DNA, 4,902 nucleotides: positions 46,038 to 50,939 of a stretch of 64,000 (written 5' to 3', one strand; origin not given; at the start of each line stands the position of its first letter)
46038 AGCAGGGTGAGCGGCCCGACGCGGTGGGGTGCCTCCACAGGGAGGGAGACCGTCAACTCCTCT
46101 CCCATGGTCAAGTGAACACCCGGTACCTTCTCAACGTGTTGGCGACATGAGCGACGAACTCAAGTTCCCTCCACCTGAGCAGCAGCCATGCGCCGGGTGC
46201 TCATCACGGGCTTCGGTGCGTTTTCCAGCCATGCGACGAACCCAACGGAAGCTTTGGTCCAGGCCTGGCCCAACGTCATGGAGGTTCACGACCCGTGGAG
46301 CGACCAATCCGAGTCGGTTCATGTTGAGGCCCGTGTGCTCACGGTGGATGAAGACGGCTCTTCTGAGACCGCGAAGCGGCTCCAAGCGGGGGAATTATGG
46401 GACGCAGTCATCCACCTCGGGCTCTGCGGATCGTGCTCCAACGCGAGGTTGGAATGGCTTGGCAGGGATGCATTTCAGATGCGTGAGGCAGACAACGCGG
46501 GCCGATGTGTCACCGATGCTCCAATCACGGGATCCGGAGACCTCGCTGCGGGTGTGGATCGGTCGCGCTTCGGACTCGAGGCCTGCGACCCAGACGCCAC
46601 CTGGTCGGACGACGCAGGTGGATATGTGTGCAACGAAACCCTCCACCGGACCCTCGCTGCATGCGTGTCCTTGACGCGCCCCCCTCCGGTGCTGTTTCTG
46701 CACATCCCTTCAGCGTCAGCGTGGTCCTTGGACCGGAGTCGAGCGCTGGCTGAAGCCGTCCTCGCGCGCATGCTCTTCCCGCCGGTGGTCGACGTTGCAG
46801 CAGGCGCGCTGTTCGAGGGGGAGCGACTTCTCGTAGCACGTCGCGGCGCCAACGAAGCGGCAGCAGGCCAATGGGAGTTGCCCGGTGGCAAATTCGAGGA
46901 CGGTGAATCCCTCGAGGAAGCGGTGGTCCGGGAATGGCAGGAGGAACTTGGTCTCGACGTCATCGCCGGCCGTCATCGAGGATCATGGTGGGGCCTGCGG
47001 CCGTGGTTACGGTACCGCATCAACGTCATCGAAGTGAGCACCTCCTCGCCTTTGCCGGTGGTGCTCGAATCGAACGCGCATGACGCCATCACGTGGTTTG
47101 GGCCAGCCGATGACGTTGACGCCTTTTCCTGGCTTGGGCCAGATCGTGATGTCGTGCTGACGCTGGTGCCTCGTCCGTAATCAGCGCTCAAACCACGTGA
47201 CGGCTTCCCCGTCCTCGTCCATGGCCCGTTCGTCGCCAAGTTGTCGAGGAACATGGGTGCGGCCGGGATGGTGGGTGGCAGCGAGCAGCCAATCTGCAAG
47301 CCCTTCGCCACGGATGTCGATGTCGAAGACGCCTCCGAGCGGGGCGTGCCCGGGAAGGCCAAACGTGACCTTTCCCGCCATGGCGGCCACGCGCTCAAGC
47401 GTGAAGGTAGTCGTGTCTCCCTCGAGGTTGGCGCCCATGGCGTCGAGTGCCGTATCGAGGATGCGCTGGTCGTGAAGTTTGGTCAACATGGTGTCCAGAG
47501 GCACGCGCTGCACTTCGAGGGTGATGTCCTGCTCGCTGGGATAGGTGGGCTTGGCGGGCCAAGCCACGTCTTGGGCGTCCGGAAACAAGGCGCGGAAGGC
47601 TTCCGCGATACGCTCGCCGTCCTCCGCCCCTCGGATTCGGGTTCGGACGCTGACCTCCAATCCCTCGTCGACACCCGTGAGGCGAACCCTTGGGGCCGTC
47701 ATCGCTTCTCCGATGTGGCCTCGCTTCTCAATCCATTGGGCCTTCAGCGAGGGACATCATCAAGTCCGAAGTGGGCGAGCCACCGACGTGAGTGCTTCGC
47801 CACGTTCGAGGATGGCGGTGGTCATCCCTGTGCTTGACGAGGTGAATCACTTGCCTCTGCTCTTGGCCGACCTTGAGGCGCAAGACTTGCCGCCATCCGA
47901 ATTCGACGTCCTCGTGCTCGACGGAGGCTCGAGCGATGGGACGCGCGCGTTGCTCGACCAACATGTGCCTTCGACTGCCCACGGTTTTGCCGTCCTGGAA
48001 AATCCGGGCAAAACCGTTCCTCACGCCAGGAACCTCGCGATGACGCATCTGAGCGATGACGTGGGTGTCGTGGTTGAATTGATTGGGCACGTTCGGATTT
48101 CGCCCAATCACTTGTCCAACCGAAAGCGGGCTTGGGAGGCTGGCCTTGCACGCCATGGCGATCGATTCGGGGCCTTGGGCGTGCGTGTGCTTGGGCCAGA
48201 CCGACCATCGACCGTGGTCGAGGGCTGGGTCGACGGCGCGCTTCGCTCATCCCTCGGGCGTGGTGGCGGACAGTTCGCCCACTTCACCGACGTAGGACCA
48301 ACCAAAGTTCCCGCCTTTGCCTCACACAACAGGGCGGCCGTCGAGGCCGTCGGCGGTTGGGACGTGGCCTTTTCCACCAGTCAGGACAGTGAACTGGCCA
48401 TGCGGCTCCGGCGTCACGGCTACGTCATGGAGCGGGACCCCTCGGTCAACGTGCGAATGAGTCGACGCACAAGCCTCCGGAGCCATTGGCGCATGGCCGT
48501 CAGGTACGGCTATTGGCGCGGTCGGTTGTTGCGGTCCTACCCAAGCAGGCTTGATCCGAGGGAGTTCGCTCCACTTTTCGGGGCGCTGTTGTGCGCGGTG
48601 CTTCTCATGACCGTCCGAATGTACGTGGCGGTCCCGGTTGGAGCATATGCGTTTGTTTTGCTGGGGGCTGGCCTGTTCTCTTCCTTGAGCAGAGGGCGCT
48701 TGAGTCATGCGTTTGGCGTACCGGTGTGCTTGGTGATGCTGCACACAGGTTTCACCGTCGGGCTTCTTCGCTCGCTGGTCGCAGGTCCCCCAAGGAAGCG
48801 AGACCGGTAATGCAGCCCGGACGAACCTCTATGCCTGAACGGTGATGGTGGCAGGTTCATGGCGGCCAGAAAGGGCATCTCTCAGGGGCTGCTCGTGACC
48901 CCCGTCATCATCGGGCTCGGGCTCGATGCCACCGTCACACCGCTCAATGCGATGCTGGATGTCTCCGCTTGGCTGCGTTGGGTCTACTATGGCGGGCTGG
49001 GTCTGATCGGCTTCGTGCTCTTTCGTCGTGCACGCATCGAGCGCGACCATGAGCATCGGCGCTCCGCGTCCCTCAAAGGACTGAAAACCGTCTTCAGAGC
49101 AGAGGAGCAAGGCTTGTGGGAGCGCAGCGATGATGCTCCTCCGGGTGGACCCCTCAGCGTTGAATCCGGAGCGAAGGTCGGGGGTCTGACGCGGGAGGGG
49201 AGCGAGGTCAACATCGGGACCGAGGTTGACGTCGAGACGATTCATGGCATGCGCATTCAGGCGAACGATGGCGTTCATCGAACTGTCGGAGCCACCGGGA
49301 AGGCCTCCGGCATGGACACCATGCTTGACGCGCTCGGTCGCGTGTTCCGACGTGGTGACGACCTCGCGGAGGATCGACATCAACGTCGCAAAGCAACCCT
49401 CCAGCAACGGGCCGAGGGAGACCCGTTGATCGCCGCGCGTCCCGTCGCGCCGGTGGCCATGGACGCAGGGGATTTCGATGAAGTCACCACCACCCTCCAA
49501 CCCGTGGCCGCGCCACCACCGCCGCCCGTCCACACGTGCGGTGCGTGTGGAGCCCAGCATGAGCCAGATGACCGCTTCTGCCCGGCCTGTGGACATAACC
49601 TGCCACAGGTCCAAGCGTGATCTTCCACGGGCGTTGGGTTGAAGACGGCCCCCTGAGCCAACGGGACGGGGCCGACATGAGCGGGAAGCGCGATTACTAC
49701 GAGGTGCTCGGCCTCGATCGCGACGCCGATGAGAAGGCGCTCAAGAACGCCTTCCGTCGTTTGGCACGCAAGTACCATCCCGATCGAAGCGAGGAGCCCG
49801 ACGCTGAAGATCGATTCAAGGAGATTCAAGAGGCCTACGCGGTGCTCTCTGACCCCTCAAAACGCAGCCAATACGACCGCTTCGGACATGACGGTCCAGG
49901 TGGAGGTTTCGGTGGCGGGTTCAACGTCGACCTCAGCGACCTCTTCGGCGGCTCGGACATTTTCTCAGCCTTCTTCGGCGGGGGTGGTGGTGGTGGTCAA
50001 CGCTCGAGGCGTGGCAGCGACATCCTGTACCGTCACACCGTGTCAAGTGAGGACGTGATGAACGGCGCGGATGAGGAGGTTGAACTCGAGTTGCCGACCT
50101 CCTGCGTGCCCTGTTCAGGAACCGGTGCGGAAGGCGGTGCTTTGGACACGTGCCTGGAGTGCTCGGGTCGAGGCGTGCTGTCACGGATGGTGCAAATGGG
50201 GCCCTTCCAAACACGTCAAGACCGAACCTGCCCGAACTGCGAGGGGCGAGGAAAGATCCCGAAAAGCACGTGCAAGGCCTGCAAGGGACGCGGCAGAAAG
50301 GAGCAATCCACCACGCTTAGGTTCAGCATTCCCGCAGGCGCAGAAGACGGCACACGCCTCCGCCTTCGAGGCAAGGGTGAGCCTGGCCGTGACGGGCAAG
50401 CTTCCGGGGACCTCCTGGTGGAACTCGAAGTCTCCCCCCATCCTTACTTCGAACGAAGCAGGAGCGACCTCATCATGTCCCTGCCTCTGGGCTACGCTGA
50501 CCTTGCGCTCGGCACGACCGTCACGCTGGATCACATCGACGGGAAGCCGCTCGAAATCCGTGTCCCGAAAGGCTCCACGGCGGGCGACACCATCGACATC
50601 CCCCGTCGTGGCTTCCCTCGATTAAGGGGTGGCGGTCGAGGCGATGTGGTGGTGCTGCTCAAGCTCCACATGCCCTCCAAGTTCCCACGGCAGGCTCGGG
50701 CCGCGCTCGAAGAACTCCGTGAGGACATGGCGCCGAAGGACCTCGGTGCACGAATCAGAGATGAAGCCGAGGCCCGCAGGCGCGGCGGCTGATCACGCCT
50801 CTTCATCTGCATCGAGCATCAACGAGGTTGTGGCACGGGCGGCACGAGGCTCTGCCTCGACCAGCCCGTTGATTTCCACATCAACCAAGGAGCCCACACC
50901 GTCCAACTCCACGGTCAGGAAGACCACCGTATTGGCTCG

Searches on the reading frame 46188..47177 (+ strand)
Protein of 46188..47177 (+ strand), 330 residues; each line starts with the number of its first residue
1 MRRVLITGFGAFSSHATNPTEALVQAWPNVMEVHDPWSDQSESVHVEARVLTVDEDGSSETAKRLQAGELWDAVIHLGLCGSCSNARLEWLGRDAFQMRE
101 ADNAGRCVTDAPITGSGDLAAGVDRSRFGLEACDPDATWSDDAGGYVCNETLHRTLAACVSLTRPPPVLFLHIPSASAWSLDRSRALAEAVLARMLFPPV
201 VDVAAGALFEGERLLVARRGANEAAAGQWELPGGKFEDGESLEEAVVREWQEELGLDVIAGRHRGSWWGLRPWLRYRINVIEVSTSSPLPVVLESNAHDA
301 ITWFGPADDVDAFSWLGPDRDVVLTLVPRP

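Call 8: search_protein_families(library=pfam, proteins=[window:46188-47177:+], max_evalue=0.001)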
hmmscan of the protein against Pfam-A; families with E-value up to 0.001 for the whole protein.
window:46188-47177:+ (330 aa): 3 families
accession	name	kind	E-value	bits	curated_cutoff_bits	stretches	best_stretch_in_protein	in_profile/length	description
PF00293.34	NUDIX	-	6.2e-15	55.8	21.1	1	203-307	4-116/134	NUDIX domain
PF01470.22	Peptidase_C15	-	6.6e-09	36.5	22.7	1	3-175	2-169/204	Pyroglutamyl peptidase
PF14815.12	NUDIX_4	-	1.1e-07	32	35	1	205-261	2-56/113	NUDIX domain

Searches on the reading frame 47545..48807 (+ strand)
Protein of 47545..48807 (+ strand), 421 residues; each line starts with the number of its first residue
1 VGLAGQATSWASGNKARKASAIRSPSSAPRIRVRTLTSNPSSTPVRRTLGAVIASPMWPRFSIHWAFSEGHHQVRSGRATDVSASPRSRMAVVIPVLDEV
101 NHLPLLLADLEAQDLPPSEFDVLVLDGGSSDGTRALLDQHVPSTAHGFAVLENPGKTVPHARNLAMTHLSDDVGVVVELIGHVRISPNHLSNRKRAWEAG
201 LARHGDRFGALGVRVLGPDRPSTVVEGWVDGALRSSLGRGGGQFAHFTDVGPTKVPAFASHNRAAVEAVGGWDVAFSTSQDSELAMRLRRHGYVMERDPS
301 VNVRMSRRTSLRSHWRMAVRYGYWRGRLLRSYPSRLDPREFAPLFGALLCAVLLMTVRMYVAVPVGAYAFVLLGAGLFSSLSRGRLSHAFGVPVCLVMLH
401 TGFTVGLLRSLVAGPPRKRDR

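Call 8: search_protein_families(library=pfam, proteins=[window:47545-48807:+], max_evalue=0.001)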
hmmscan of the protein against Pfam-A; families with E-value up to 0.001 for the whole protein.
window:47545-48807:+ (421 aa): 2 families
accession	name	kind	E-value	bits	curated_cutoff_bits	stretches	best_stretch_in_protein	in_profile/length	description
PF13632.12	Glyco_trans_2_3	-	6.5e-09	36.3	27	1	257-375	75-190/198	Glycosyl transferase family group 2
PF00535.33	Glycos_transf_2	-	2.6e-08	34.4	23.3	1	92-190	2-96/168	Glycosyl transferase family 2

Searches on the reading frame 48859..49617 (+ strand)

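Call 77: search_protein_families(library=pfam, proteins=[window:48859-49617:+], max_evalue=0.001)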
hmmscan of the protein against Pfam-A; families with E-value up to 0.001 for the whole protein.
window:48859-49617:+ (253 aa): 3 families
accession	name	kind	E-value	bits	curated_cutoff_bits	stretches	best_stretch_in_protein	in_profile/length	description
PF13240.11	Zn_Ribbon_1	-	4.4e-06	26.7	25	1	227-248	2-23/23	zinc-ribbon domain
PF13248.11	Zn_ribbon_3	-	1.3e-05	25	27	1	227-248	5-26/26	zinc-ribbon domain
PF12773.13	DZR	-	0.00051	20.6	27.3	1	227-248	1-22/45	Double zinc ribbon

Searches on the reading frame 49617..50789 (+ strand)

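Call 77: search_protein_families(library=pfam, proteins=[window:49617-50789:+], max_evalue=0.001)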
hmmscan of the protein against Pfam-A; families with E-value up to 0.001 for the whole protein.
window:49617-50789:+ (391 aa): 3 families
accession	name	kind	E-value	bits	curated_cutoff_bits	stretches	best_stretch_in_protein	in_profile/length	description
PF01556.23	DnaJ_C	-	5.1e-35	121.2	26.6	1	138-353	3-152/152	DnaJ C terminal domain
PF00226.36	DnaJ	-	1.5e-25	89.5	27.8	1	26-87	1-63/63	DnaJ domain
PF00684.25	DnaJ_CXXCXGXG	-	7.5e-13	49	32.7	1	163-226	1-65/65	DnaJ central domain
